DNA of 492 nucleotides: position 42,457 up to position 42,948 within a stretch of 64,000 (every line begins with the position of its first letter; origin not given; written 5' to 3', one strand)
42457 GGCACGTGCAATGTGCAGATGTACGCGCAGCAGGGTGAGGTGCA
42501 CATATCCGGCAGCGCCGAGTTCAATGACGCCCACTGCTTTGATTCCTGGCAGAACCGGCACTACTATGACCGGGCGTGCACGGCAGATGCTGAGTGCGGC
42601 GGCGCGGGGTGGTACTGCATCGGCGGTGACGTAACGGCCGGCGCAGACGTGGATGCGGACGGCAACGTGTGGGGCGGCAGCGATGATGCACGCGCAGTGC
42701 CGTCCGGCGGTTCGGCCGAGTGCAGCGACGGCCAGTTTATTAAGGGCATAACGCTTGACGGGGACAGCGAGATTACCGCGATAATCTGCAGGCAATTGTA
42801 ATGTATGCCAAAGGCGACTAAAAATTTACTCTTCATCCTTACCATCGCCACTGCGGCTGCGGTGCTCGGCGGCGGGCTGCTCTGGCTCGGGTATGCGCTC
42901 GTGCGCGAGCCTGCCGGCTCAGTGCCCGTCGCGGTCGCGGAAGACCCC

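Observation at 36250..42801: Conserved C-terminal Cys...CRxL-COOH motif shared by three adjacent paralogs: candidate sorting or secretion signal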

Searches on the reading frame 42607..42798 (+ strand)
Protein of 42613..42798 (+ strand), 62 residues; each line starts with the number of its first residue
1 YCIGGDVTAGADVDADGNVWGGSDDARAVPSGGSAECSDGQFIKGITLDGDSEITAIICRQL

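Call 31: search_protein_representatives(alignment_id=A2)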
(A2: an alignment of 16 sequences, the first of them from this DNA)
Query: 16 sequences, 62 profile positions. Proteins with E-value up to 0.001 (for the whole library): 122; up to 1e-10: 29; up to 1e-30: 1. The best 122 are listed.
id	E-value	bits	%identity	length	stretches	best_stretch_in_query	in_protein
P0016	4.0e-34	132.6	-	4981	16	17-52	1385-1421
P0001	3.9e-21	91.0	-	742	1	1-62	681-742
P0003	1.0e-18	83.3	-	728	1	1-62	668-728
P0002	1.0e-18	83.2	-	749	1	1-62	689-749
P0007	1.3e-18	82.9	-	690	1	2-62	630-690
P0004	4.8e-18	81.1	-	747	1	1-62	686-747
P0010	6.8e-18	80.6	-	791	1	1-62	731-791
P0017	6.2e-17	77.5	-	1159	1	2-62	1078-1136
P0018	2.5e-16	75.6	-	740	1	2-62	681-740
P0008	2.7e-16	75.5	-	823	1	3-62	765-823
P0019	2.6e-15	72.3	-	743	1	3-62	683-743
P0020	3.2e-14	68.9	-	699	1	3-62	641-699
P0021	1.1e-13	67.2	-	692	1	2-62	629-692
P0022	1.1e-13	67.1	-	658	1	3-62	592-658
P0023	1.3e-13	66.9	-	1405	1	2-62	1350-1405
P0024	1.9e-12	63.2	-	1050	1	5-62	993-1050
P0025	2.6e-12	62.7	-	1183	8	5-59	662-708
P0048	2.0e-09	53.5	-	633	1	2-62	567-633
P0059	1.6e-07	47.4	-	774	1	2-62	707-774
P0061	1.9e-07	47.2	-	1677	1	2-51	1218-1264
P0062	2.2e-07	46.9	-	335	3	27-55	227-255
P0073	1.9e-06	43.9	-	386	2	3-60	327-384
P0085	1.7e-05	40.9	-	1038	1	3-62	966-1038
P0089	2.5e-05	40.4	-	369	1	3-62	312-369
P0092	2.7e-05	40.3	-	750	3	15-54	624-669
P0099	7.2e-05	38.9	-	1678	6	25-61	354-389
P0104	9.9e-05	38.5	-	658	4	32-51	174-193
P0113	2.0e-04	37.5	-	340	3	33-52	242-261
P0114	2.2e-04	37.4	-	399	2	16-62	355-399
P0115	2.2e-04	37.3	-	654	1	5-60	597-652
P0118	3.2e-04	36.8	-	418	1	3-62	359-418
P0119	3.2e-04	36.8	-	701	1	3-62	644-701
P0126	8.8e-04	35.4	-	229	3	20-47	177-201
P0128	9.5e-04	35.3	-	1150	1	6-62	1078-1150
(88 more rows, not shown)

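Call 35: search_protein_families(library=pfam, proteins=[P0025, P0062, P0092, P0113, P0126, P0099, P0104, P0085, P0118, P0061], max_evalue=0.01)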
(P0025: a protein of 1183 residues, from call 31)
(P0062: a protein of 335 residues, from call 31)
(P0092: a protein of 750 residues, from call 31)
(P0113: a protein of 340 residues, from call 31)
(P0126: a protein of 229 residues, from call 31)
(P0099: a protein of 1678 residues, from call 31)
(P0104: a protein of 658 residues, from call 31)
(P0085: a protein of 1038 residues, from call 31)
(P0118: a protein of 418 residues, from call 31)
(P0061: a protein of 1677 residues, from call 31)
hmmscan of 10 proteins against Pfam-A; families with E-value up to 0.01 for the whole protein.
P0025 (1183 aa): 0 families

P0062 (335 aa): 0 families

P0092 (750 aa): 6 families
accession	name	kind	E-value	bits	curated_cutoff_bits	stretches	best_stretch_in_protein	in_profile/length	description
PF19190.6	BACON_2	-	3.7e-10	40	25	2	354-443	2-91/94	Viral BACON domain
PF02368.24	Big_2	-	1.3e-09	38.3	22.8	1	482-559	3-78/79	Bacterial Ig-like domain (group 2)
PF22076.2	Cep192_D6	-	1.4e-07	32.1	35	1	361-443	11-100/101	Cep192 domain 6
PF13715.12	CarbopepD_reg_2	-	6.9e-06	26.4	32.2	1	90-176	1-80/88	CarboxypepD_reg-like domain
PF22544.2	HYDIN_VesB_CFA65-like_Ig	-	5.1e-05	23.9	25.5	0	352-443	1-97/100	HYDIN/CFA65/VesB-like, Ig-like domain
PF17802.7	SpaA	-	0.00052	20.5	23.1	1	97-167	6-82/91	Prealbumin-like fold domain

P0113 (340 aa): 1 family
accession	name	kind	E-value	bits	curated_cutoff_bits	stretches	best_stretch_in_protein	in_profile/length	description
PF00089.32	Trypsin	-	0.001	19.3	20.6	1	22-143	106-220/220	Trypsin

P0126 (229 aa): 1 family
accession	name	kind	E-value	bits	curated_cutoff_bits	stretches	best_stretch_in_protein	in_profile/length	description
PF10891.13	DUF2719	-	0.0065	16.8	26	0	46-66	18-37/81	Protein of unknown function (DUF2719)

P0099 (1678 aa): 4 families
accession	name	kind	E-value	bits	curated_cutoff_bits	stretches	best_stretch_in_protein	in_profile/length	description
PF21604.3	CRLF2_D1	-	3.2e-06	27.6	27.3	0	616-638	2-24/51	Cytokine receptor-like factor 2-like, D1 domain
PF02461.21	AMO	-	9.9e-06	26.1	27.5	0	1148-1200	60-110/238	Ammonia monooxygenase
PF09251.16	PhageP22-tail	-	2.1e-05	23.5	25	0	871-915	235-278/552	Salmonella phage P22 tail-spike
PF12337.13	DUF3637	-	0.004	17.9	25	0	670-691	44-64/67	Protein of unknown function (DUF3637)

P0104 (658 aa): 2 families
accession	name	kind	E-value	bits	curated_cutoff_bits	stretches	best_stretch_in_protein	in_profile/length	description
PF03762.22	VOMI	-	0.0031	18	25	0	42-106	17-90/167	Vitelline membrane outer layer protein I (VOMI)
PF25636.1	PBCV1_P7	-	0.0037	17.5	30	0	369-390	14-37/38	PBCV-1 P7 disulphide-bonded subdomain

P0085 (1038 aa): 0 families

P0118 (418 aa): 0 families

P0061 (1677 aa): 0 families

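Call 37: search_solved_structures(query=A2, max_evalue=10, show_alignments=4)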
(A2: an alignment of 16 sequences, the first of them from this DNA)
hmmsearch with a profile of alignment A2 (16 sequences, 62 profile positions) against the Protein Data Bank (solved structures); distinct sequences matched with E-value up to 10: 5.
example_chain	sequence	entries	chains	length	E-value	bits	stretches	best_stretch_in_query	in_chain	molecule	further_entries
4gk9_A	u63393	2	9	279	0.046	17.1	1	13-49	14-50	agglutinin (BOA) | Burkholderia oklahomensis agglutinin (BOA)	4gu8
7umj_AA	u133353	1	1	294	0.46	13.9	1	10-51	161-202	Lectin SfL-1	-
8a9y_T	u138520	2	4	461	0.59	13.5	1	6-31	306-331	DUF4960 domain-containing protein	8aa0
8aa2_T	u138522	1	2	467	0.61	13.5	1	6-31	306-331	DUF4960 domain-containing protein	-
4fbr_A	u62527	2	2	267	0.62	13.4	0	10-25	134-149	Myxobacterial hemagglutinin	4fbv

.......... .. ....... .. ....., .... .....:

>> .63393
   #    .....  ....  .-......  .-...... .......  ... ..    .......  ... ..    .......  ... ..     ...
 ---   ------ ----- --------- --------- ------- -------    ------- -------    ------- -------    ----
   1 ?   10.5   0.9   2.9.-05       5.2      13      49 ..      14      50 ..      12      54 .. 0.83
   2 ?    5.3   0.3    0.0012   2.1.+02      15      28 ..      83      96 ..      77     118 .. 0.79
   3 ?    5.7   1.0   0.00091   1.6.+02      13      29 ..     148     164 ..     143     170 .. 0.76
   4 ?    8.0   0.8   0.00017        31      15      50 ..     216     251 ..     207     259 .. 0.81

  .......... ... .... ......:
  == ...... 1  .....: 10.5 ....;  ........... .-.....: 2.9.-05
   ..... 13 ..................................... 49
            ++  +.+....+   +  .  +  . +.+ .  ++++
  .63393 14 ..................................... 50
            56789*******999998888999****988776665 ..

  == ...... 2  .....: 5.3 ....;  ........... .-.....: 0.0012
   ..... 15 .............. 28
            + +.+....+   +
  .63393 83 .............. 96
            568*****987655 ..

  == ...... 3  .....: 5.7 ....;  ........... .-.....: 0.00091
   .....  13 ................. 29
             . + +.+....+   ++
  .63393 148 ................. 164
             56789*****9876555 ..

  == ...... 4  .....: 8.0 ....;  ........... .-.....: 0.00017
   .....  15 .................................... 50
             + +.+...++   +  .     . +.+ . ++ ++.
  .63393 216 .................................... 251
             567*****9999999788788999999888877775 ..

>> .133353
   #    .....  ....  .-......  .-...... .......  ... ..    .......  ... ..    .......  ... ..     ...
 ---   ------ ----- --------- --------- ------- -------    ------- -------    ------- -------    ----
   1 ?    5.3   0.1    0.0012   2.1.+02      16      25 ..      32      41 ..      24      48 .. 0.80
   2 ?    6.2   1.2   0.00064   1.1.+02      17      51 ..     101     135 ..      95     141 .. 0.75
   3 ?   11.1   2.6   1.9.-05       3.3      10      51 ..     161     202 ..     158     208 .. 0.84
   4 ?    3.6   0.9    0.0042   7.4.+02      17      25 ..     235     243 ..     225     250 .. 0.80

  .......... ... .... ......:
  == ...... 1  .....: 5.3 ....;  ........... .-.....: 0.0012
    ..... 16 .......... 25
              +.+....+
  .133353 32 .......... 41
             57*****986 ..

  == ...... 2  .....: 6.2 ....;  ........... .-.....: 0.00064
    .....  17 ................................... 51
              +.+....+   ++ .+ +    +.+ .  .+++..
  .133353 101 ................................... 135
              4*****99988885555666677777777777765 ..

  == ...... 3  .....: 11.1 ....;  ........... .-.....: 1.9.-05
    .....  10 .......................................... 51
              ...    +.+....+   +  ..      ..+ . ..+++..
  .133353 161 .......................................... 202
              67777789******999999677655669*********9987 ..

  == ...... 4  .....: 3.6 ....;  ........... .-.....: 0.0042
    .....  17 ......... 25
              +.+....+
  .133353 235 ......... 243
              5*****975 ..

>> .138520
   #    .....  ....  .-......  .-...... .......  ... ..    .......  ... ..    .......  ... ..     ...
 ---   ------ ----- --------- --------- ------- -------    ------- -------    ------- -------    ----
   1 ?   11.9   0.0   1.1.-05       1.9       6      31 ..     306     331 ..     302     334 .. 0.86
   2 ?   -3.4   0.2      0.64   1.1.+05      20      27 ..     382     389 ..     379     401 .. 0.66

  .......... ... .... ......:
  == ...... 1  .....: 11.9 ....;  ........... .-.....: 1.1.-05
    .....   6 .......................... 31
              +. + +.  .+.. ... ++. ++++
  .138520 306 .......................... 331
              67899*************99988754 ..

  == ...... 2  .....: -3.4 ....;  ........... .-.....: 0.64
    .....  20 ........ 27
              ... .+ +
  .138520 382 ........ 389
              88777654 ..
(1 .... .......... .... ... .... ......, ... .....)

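Call 38: find_encoding_contigs(protein=P0085, flank=10000, max_places=2)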
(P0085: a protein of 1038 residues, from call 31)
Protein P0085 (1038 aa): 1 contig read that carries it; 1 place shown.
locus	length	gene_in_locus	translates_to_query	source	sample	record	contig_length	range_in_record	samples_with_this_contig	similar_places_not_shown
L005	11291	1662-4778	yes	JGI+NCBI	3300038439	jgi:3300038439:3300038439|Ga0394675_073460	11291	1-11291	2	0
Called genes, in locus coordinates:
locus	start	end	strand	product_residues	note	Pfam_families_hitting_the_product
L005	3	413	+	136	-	?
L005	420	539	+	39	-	-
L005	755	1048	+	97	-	PF01909:NTP_transf_2, PF18765:Polbeta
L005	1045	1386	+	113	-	PF01934:HepT-like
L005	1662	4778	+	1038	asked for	-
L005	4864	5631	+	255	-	PF03848:TehB (weak), PF13489:Methyltransf_23, PF01209:Ubie_methyltran, PF05175:MTS (weak), PF13847:Methyltransf_31, PF08241:Methyltransf_11, PF08242:Methyltransf_12 (weak), PF13649:Methyltransf_25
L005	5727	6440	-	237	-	PF13186:SPASM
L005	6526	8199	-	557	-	PF17210:SdrD_B, PF13620:CarboxypepD_reg (weak), PF13715:CarbopepD_reg_2 (faint), PF18962:Por_Secre_tail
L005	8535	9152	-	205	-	PF13353:Fer4_12, PF04055:Radical_SAM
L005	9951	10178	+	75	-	-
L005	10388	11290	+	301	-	?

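Call 39: search_protein_families(library=pfam, proteins=[window:42613-42798:+], max_evalue=10)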
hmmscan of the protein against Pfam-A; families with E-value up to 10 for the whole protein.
seq(62 aa): 1 family
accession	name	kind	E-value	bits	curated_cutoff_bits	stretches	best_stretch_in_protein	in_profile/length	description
PF12587.13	DUF3761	-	0.086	13.8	29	1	10-42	30-62/82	Protein of unknown function (DUF3761)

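Call 41: list_cluster_members(proteins=[P0085, P0128, P0115, P0118, P0114, P0119, P0089, P0073, P0059, P0025])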
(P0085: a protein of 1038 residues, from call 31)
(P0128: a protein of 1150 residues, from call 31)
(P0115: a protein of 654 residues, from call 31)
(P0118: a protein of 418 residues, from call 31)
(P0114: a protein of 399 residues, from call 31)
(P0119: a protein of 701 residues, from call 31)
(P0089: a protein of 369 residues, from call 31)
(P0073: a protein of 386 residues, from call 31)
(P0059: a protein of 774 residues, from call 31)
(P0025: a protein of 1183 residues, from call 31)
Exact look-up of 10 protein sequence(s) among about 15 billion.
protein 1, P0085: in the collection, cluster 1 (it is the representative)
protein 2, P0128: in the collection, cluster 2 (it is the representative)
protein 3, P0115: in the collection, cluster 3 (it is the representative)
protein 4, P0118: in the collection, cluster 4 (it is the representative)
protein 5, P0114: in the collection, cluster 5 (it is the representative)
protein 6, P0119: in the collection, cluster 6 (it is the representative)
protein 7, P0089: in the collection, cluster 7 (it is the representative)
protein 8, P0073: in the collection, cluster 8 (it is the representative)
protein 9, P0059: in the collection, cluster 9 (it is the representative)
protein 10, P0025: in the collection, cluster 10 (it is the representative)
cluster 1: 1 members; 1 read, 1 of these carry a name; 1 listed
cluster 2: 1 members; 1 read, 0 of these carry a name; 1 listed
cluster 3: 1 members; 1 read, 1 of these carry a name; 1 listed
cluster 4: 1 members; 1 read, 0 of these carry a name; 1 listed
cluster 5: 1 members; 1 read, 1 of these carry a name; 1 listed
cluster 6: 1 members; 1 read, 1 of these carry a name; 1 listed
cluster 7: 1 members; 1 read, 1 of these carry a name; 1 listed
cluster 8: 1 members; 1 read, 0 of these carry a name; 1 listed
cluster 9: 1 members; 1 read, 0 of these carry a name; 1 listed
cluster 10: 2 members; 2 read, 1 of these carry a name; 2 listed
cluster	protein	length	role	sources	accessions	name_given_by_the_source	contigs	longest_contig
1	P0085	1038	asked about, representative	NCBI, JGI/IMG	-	hypothetical protein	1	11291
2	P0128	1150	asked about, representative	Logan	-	-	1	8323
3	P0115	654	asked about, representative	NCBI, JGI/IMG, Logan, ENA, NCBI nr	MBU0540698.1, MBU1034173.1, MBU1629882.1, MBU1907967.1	hypothetical protein KKF59_02430 [Patescibacteria group bacterium] | hypothetical protein [Patescibacteria group bacterium]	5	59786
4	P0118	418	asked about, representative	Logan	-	-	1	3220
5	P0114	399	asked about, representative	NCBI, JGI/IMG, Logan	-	hypothetical protein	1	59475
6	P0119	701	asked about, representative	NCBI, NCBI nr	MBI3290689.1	hypothetical protein HYZ76_00235 [Candidatus Falkowbacteria bacterium] | hypothetical protein [Candidatus Falkowbacteria bacterium]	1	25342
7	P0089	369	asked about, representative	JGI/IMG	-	hypothetical protein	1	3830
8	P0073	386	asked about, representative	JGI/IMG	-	-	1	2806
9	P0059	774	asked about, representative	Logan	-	-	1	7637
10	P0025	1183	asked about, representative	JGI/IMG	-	hypothetical protein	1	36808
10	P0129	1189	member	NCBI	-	-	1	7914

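Call 53: predict_structure(alignment_id=A4)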
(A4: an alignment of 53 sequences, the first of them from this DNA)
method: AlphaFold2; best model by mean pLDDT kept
length: 64 residues; sequences in the alignment: 53
mean_pLDDT: 83.6   pTM: 0.58
mean pLDDT of the five models: 83.6, 82.9, 81.0, 80.0, 79.7
residues with pLDDT >= 90: 31; 70-90: 19; 50-70: 13; < 50: 1
segments of 3 or more residues with pLDDT < 50: none
pLDDT, mean of each block of 10 residues (from residue 1): 66 70 84 93 92 96 87
secondary structure, 60 per line:
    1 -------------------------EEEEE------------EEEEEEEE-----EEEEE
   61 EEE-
elements in order: E26-30 E43-50 E56-63

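Call 68: find_encoding_contigs(protein=P0115, flank=10000, max_places=1)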
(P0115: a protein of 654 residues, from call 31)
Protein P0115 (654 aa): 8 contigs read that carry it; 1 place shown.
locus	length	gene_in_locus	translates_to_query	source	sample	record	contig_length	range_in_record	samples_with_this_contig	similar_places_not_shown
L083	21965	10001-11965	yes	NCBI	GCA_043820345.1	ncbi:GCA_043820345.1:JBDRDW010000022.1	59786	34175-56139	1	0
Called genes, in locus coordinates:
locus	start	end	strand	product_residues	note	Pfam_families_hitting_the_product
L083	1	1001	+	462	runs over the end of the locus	PF21799:MurD-like_N (weak), PF08245:Mur_ligase_M, PF02875:Mur_ligase_C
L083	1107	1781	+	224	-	PF01628:HrcA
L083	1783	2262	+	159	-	PF01025:GrpE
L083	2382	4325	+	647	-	PF00012:HSP70, PF06723:MreB_Mbl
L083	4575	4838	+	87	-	PF11950:DUF3467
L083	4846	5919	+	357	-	PF00226:DnaJ, PF01556:DnaJ_C, PF00684:DnaJ_CXXCXGXG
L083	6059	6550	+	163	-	-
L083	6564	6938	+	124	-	-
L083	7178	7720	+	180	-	-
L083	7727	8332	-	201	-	-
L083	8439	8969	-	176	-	-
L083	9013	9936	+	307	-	-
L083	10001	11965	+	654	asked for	-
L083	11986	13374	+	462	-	PF00133:tRNA-synt_1 (faint), PF01406:tRNA-synt_1e, PF01921:tRNA-synt_1f (faint), PF09334:tRNA-synt_1g (weak), PF09190:DALR_2 (weak), PF23493:CysS_C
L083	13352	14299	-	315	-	PF01544:CorA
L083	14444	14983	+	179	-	-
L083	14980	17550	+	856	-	PF26449:DUF8128, PF12696:TraG-D_C (faint), PF10412:TrwB_AAD_bind (faint), PF01935:DUF87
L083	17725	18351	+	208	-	-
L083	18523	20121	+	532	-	PF13177:DNA_pol3_delta2, PF00004:AAA, PF13401:AAA_22 (faint), PF20964:DnaX_C (faint)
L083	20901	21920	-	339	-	PF00156:Pribosyltran (weak), PF14572:Pribosyl_synth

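Call 69: find_encoding_contigs(protein=P0119, flank=10000, max_places=1)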
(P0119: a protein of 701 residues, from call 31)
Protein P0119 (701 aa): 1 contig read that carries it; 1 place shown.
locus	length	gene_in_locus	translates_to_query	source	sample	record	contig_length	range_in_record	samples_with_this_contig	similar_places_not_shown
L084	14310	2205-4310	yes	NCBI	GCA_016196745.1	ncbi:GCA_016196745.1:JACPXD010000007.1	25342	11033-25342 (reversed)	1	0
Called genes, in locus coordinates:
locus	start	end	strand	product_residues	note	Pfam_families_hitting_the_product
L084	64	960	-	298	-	PF01435:Peptidase_M48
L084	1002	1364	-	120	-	PF05635:23S_rRNA_IVP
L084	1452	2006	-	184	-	PF04011:LemA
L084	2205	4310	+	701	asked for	-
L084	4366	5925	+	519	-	-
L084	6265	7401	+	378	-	PF11104:PilM_2, PF06723:MreB_Mbl (faint), PF14450:FtsA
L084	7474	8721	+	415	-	-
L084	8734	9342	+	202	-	-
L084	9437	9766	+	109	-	-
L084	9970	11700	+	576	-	PF05157:MshEN, PF00437:T2SSE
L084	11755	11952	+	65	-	PF00072:Response_reg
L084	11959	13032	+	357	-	PF00437:T2SSE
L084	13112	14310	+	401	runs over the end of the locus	PF28597:T2SSF_N, PF00482:T2SSF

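Call 70: find_encoding_contigs(protein=P0114, flank=10000, max_places=1)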
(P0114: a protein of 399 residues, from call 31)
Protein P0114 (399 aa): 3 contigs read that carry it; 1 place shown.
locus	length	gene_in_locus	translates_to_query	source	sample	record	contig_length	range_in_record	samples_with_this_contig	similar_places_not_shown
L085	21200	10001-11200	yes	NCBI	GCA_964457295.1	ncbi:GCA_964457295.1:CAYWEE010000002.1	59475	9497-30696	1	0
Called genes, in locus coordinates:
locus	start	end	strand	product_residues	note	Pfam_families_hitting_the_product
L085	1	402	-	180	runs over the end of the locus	-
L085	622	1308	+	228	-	PF01628:HrcA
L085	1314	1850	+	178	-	PF01025:GrpE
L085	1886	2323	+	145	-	PF00011:HSP20, PF17886:ArsA_HSP20 (faint)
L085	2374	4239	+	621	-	PF00012:HSP70, PF06723:MreB_Mbl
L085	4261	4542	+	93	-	PF11950:DUF3467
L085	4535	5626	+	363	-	PF00226:DnaJ, PF01556:DnaJ_C, PF00684:DnaJ_CXXCXGXG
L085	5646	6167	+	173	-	PF04542:Sigma70_r2, PF08281:Sigma70_r4_2, PF04545:Sigma70_r4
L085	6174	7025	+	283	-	PF18915:DUF5667 (weak)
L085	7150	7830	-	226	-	-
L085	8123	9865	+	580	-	-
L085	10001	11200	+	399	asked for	-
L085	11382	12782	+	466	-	PF00133:tRNA-synt_1 (faint), PF01406:tRNA-synt_1e, PF09334:tRNA-synt_1g (faint), PF23493:CysS_C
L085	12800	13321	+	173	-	-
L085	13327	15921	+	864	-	PF26449:DUF8128, PF01935:DUF87 (weak), PF02534:T4SS-DNA_transf (weak), PF10412:TrwB_AAD_bind (faint), PF12696:TraG-D_C (weak)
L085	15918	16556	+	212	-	-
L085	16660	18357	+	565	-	PF13177:DNA_pol3_delta2, PF00004:AAA, PF22608:DNAX_ATPase_lid (weak), PF20964:DnaX_C (weak)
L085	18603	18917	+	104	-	-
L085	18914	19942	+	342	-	-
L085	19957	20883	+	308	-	PF01544:CorA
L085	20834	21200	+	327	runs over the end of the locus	PF00005:ABC_tran, PF13304:AAA_21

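Call 72: search_protein_families(library=pfam, proteins=[L084:4366-5925:+], max_evalue=0.01)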
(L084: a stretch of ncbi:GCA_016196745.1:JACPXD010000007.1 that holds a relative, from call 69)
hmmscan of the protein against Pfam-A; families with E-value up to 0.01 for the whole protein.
L084:4366-5925:+ (519 aa): 0 families

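Call 74: find_encoding_contigs(protein=P0048, flank=10000, max_places=1)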
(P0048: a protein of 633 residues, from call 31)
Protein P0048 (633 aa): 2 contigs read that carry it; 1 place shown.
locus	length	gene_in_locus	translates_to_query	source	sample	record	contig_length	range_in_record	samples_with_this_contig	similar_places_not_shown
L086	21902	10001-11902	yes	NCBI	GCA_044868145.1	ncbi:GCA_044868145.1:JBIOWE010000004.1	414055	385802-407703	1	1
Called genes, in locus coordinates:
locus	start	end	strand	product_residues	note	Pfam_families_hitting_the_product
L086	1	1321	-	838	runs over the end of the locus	PF02861:Clp_N, PF23569:NBD_SMAX1, PF00004:AAA, PF17871:AAA_lid_9, PF00004:AAA, PF07724:AAA_2, PF07728:AAA_5, PF10431:ClpB_D2-small, +6 more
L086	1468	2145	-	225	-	PF06790:UPF0259 (weak), PF25231:DUF7847 (weak), PF10110:GPDPase_memb (weak)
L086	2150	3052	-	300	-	PF01435:Peptidase_M48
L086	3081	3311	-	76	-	PF05635:23S_rRNA_IVP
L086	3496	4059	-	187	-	PF04011:LemA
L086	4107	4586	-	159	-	-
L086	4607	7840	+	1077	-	-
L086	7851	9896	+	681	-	-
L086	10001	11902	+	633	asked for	-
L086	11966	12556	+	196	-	PF01797:Y1_Tnp (weak)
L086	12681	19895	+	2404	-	PF07494:Reg_prop (faint), PF07953:Toxin_R_bind_N, PF13385:Laminin_G_3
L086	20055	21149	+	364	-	PF11104:PilM_2, PF06723:MreB_Mbl (faint), PF14450:FtsA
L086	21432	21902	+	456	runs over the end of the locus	-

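Call 75: find_encoding_contigs(protein=P0024, flank=10000, max_places=1)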
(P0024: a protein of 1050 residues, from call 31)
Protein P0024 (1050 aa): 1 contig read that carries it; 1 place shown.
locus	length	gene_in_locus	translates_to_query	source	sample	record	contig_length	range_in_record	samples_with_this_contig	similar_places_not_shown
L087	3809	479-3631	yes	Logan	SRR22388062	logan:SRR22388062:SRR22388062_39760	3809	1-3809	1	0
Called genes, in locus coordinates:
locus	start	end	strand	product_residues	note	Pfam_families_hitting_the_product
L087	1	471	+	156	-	?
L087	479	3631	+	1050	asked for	PF15892:BNR_4 (faint)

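Call 76: find_encoding_contigs(protein=P0059, flank=10000, max_places=1)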
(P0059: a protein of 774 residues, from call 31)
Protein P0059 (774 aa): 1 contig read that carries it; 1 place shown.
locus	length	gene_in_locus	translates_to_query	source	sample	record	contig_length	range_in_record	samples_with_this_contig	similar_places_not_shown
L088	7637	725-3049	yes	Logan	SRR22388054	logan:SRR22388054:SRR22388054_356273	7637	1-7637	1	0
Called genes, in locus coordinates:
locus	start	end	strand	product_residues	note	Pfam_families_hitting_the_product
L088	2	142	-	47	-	?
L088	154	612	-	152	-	-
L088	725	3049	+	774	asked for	-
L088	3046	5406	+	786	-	-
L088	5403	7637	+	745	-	?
